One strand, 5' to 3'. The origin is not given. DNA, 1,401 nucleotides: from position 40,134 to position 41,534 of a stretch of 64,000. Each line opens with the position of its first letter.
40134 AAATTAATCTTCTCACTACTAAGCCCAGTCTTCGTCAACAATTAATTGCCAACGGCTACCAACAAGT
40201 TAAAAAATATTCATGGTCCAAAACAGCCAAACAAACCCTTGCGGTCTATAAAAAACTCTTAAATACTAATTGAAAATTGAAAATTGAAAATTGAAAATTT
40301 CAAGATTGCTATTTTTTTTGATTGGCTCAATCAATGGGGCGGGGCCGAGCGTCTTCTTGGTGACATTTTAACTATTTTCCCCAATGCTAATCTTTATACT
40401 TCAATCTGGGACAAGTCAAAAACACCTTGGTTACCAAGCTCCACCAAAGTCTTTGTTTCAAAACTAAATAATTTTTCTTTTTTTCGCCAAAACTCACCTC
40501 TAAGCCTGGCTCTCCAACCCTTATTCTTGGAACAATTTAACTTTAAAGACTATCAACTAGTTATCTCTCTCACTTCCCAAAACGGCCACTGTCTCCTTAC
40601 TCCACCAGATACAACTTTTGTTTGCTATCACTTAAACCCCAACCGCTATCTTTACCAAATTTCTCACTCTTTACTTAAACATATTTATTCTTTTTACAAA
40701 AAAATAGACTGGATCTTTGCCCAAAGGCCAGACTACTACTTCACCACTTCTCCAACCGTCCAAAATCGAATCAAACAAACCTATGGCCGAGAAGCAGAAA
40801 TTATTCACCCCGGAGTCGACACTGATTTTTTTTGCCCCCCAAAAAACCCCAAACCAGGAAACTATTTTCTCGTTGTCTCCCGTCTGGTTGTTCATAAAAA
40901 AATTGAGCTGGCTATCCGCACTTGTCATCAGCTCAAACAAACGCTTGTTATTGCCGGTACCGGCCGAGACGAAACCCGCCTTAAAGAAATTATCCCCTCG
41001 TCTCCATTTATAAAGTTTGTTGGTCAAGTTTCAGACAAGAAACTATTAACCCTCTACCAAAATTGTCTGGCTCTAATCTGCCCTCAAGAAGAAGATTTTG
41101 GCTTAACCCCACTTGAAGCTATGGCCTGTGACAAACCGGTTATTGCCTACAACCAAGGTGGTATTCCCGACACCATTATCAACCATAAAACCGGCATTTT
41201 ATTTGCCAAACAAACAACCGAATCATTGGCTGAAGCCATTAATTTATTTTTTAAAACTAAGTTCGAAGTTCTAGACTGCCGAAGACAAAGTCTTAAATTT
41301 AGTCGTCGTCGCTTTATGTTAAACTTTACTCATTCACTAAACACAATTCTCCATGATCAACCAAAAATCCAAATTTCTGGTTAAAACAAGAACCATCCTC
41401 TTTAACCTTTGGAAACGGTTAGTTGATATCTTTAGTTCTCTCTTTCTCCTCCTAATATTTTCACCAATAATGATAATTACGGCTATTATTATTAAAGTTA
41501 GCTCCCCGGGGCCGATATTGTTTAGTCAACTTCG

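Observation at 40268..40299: GT4 gene whose only plausible start is a TTG inside a heptamer repeat that also contains the upstream gene's stop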

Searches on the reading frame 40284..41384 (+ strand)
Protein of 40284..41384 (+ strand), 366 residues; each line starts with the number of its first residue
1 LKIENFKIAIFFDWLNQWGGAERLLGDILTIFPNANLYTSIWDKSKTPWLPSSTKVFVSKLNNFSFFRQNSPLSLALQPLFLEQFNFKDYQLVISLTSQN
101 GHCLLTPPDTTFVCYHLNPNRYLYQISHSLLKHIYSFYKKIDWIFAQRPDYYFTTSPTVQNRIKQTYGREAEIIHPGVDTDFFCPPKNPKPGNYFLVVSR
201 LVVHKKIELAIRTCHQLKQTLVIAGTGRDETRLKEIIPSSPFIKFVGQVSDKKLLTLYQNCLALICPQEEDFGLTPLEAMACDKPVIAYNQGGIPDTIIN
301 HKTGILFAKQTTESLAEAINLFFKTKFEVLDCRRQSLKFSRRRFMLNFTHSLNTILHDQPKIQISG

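Call 6: search_protein_families(library=pfam, proteins=[window:40284-41384:+])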
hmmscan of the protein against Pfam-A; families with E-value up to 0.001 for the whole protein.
window:40284-41384:+ (366 aa): 4 families
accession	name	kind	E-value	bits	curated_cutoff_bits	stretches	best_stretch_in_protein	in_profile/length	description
PF00534.26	Glycos_transf_1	-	9.7e-31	107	26.4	1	187-326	10-159/172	Glycosyl transferases group 1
PF13692.12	Glyco_trans_1_4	-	3.7e-23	82.8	27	1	194-320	3-137/142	Glycosyl transferases group 1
PF20706.3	GT4-conflict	-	1.5e-05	24.6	26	1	160-301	162-323/385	Family 4 Glycosyltransferase in conflict systems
PF13439.12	Glyco_transf_4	-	1.9e-05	25.2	28.5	1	120-181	108-169/170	Glycosyltransferase Family 4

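Call 8: find_encoding_contigs(protein=window:40284-41384:+, flank=3000, max_places=10)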
Protein window:40284-41384:+ (366 aa): 2 contigs read that carry it; 1 place shown.
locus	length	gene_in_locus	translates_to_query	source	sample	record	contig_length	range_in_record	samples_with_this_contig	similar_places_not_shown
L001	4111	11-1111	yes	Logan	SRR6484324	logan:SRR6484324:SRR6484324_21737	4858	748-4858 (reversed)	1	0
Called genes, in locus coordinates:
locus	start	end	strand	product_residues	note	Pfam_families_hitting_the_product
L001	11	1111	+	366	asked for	PF13439:Glyco_transf_4 (faint), PF20706:GT4-conflict (faint), PF00534:Glycos_transf_1, PF13692:Glyco_trans_1_4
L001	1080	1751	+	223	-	PF02397:Bac_transf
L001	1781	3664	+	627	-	PF13196:DUF4012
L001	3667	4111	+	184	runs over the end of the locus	PF11967:RecO_N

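Call 9: find_homologous_proteins(query=window:40284-41381:+)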
Query window:40284-41381:+ (366 aa): 1336 proteins with E <= 0.001 among 4700 candidates; the best 120 are listed.
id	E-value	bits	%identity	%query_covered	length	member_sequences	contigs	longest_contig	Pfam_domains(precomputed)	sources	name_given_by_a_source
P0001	4.1e-251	850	100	100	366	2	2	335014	PF00534.27,PF13439.13,PF20706.4,PF13692.13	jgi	jgi:glycosyltransferase involved in cell wall biosynthesis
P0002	1.4e-189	647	77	100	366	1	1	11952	PF00534.27,PF13439.13,PF20706.4,PF13692.13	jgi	jgi:glycosyltransferase involved in cell wall biosynthesis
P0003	2.3e-184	630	73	100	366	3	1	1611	PF00534.27,PF20706.4,PF13692.13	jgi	-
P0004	4.3e-174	596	71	99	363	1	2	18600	PF00534.27,PF20706.4,PF13692.13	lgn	-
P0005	5.0e-124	432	58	97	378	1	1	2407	PF00534.27,PF13439.13,PF13692.13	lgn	-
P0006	7.1e-123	428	58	97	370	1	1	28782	PF00534.27,PF13439.13,PF13692.13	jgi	-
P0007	3.7e-122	426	54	98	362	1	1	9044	PF00534.27,PF13439.13,PF20706.4,PF13692.13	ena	-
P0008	8.9e-122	424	55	97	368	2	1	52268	PF00534.27,PF13439.13,PF13692.13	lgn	-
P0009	1.2e-121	424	57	97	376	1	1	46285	PF00534.27,PF13439.13,PF13692.13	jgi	-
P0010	1.3e-121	424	55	97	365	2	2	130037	PF00534.27,PF13439.13,PF13692.13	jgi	-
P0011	9.4e-121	421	56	95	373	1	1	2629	PF00534.27,PF13439.13,PF20706.4,PF13692.13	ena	-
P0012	9.6e-121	421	55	98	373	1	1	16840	PF00534.27,PF13439.13,PF20706.4,PF13692.13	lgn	-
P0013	1.2e-120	421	57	97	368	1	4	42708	PF00534.27,PF13439.13,PF13692.13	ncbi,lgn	-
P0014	1.7e-120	420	55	96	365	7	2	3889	PF00534.27,PF13439.13,PF20706.4,PF13692.13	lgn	-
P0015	9.0e-120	418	53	97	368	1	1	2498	PF00534.27,PF13439.13,PF20706.4,PF13692.13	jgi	jgi:glycosyltransferase involved in cell wall biosynthesis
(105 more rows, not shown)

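Call 12: find_encoding_contigs(protein=P0002, flank=3000, max_places=6)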
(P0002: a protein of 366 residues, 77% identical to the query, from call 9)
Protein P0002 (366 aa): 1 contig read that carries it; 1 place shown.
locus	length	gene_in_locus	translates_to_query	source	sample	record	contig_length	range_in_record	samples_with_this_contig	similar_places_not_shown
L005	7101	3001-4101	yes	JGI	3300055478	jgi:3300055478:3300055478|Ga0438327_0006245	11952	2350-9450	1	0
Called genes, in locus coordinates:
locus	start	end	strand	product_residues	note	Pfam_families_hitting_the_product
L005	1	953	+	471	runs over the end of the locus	PF02366:PMT (weak), PF13231:PMT_2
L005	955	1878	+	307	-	PF00535:Glycos_transf_2, PF13641:Glyco_tranf_2_3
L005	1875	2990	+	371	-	PF00534:Glycos_transf_1, PF20706:GT4-conflict (weak), PF13692:Glyco_trans_1_4, PF13524:Glyco_trans_1_2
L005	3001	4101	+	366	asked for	PF13439:Glyco_transf_4 (weak), PF20706:GT4-conflict (weak), PF00534:Glycos_transf_1, PF13692:Glyco_trans_1_4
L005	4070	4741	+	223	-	PF02397:Bac_transf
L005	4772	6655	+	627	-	PF13196:DUF4012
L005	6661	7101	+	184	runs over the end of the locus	PF11967:RecO_N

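Call 13: find_encoding_contigs(protein=P0004, flank=3000, max_places=6)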
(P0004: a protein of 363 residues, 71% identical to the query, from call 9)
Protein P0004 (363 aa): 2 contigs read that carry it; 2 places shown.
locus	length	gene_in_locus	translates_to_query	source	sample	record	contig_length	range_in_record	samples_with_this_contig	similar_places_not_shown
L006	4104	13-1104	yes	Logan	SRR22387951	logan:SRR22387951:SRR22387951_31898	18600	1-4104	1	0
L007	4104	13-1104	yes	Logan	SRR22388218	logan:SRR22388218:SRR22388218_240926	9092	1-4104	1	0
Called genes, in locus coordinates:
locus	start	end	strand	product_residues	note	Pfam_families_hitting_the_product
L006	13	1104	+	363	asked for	PF20706:GT4-conflict (weak), PF00534:Glycos_transf_1, PF13692:Glyco_trans_1_4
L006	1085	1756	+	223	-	PF02397:Bac_transf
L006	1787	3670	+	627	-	PF13196:DUF4012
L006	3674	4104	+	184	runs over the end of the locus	PF11967:RecO_N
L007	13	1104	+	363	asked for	PF20706:GT4-conflict (weak), PF00534:Glycos_transf_1, PF13692:Glyco_trans_1_4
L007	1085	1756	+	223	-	PF02397:Bac_transf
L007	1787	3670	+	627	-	PF13196:DUF4012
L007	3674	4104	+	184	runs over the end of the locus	PF11967:RecO_N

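Call 14: find_encoding_contigs(protein=P0003, flank=3000, max_places=6)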
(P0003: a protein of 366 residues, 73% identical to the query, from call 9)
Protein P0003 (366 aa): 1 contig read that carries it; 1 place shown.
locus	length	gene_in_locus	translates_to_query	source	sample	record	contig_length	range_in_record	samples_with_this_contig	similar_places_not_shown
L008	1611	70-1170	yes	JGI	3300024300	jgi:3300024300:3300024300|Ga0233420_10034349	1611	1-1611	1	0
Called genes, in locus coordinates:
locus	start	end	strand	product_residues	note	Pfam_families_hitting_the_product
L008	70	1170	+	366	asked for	PF20706:GT4-conflict (weak), PF00534:Glycos_transf_1, PF13692:Glyco_trans_1_4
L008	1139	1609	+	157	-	?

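Call 17: find_related_loci(query=window:40284-41381:+, collection=metagenome_contigs, flank=3000)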
Query window:40284-41381:+ (366 aa) in metagenome_contigs; peptide patterns used: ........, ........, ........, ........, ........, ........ (x = any residue, [..] = any of these).
111 stretches matched a pattern; 27 encode a relative of the query (tblastn E <= 1e-3); 27 distinct loci.
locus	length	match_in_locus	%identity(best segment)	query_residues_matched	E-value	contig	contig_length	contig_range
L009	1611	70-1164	73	1-365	0e+0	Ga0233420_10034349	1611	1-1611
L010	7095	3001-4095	51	7-366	2e-119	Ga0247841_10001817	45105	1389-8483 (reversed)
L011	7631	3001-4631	49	7-366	3e-112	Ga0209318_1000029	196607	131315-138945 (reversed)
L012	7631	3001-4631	49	7-366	3e-112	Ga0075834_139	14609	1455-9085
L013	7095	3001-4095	51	7-366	2e-119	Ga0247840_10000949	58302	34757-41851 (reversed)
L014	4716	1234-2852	49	1-358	2e-109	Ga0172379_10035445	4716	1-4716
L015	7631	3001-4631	49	7-366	3e-112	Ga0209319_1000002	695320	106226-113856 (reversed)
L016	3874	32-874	54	80-355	1e-93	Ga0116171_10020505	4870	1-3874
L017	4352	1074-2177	43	1-361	1e-83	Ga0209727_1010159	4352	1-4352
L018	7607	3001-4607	37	3-365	8e-81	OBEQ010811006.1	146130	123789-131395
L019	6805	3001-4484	38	6-353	1e-80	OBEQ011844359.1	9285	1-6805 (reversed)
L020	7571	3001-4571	39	5-365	1e-79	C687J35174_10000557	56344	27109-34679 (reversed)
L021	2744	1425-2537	38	3-355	3e-80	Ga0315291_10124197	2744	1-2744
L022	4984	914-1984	38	4-361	2e-77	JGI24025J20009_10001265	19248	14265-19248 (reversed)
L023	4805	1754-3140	41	7-355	3e-77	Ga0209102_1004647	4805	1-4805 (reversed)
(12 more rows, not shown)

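Call 19: find_related_loci(query=A1, collection=genome_contigs, flank=3000)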
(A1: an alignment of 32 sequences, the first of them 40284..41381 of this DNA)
Query A1 (366 aa) in genome_contigs; peptide patterns used: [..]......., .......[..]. (x = any residue, [..] = any of these).
121 stretches matched a pattern; 114 encode a relative of the query (tblastn E <= 1e-3); the best 80 are kept; 80 distinct loci.
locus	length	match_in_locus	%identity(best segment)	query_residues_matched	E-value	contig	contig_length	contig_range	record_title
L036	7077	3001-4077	57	1-355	2e-125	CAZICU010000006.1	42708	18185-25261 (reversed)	MAG TPA_asm: uncultured Gammaproteobacteria bacterium isolate SRP263991_co2_418 genome assembly, contig: NODE_732_length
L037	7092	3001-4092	54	2-361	4e-124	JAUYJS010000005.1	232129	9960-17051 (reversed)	MAG: Candidatus Shapirobacteria bacterium isolate C24_metabat.bin.159 C24_k141_158188, whole genome shotgun sequence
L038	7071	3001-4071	55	7-359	3e-123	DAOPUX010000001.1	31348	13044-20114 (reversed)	MAG TPA_asm: Candidatus Woesebacteria bacterium isolate AMR_MDS_1407 NODE_1368_length_31348_cov_8.314575, whole genome s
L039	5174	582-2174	54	1-348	1e-120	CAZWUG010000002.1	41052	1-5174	MAG TPA_asm: uncultured Gammaproteobacteria bacterium isolate SRP192927_co2_814 genome assembly, contig: NODE_1083_lengt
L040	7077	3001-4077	51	1-355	2e-120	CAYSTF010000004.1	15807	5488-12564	MAG TPA_asm: uncultured Gammaproteobacteria bacterium isolate SRP263991_co3_231 genome assembly, contig: NODE_4251_lengt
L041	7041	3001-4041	55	3-348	1e-119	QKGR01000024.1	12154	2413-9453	MAG: Candidatus Shapirobacteria bacterium isolate SZUA-533 scaffold_17421, whole genome shotgun sequence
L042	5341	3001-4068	53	7-359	1e-119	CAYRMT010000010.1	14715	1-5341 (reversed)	MAG TPA_asm: uncultured Gammaproteobacteria bacterium isolate SRP192927_co2_434 genome assembly, contig: NODE_6967_lengt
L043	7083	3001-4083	52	2-355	3e-119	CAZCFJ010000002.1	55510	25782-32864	MAG TPA_asm: uncultured Gammaproteobacteria bacterium isolate SRP089250_co1_26 genome assembly, contig: NODE_728_length_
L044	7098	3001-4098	53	3-365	2e-119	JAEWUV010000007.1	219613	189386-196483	MAG: Candidatus Parcubacteria bacterium isolate OH_SDB_33 k127_1208737, whole genome shotgun sequence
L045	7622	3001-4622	53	7-355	2e-119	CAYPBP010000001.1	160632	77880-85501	MAG TPA_asm: uncultured Gammaproteobacteria bacterium isolate SRP192927_co5_99 genome assembly, contig: NODE_28_length_1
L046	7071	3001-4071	52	7-359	2e-118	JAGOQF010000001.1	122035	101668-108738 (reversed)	Candidatus Shapirobacteria bacterium isolate Go_SlDig_bin_387 Go_SlDig_282_length_122035_cov_6.983143, whole genome shot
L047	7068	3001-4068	51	7-359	5e-118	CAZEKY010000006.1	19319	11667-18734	MAG TPA_asm: uncultured Gammaproteobacteria bacterium isolate SRP192927_co1_638 genome assembly, contig: NODE_5712_lengt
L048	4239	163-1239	52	1-355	1e-117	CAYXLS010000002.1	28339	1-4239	MAG TPA_asm: uncultured Gammaproteobacteria bacterium isolate SRP192927_co7_326 genome assembly, contig: NODE_2716_lengt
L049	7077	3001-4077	52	1-355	9e-118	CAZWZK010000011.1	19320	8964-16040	MAG TPA_asm: uncultured Gammaproteobacteria bacterium isolate SRP294416_co1_742 genome assembly, contig: NODE_5616_lengt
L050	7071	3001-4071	53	7-359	1e-117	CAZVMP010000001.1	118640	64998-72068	MAG TPA_asm: uncultured Gammaproteobacteria bacterium isolate binchicken_co45_820 genome assembly, contig: NODE_83_lengt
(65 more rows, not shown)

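Call 53: list_cluster_members(proteins=[P0001, P0003, P0004])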
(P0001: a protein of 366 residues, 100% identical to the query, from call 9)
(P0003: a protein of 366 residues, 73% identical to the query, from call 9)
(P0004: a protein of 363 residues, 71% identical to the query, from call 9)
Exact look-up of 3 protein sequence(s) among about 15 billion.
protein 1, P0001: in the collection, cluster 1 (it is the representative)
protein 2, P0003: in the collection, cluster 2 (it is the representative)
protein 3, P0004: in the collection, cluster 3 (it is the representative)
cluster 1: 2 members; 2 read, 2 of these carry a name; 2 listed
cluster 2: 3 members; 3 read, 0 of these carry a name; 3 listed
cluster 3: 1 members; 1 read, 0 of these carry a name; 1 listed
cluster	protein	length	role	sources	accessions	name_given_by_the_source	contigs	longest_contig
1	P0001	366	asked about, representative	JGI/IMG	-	glycosyltransferase involved in cell wall biosynthesis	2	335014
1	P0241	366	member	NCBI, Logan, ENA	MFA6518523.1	MAG: glycosyltransferase [Candidatus Shapirobacteria bacterium]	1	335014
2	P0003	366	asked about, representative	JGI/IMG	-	-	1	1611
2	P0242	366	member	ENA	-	-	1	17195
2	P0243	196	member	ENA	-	-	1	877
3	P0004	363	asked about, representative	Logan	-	-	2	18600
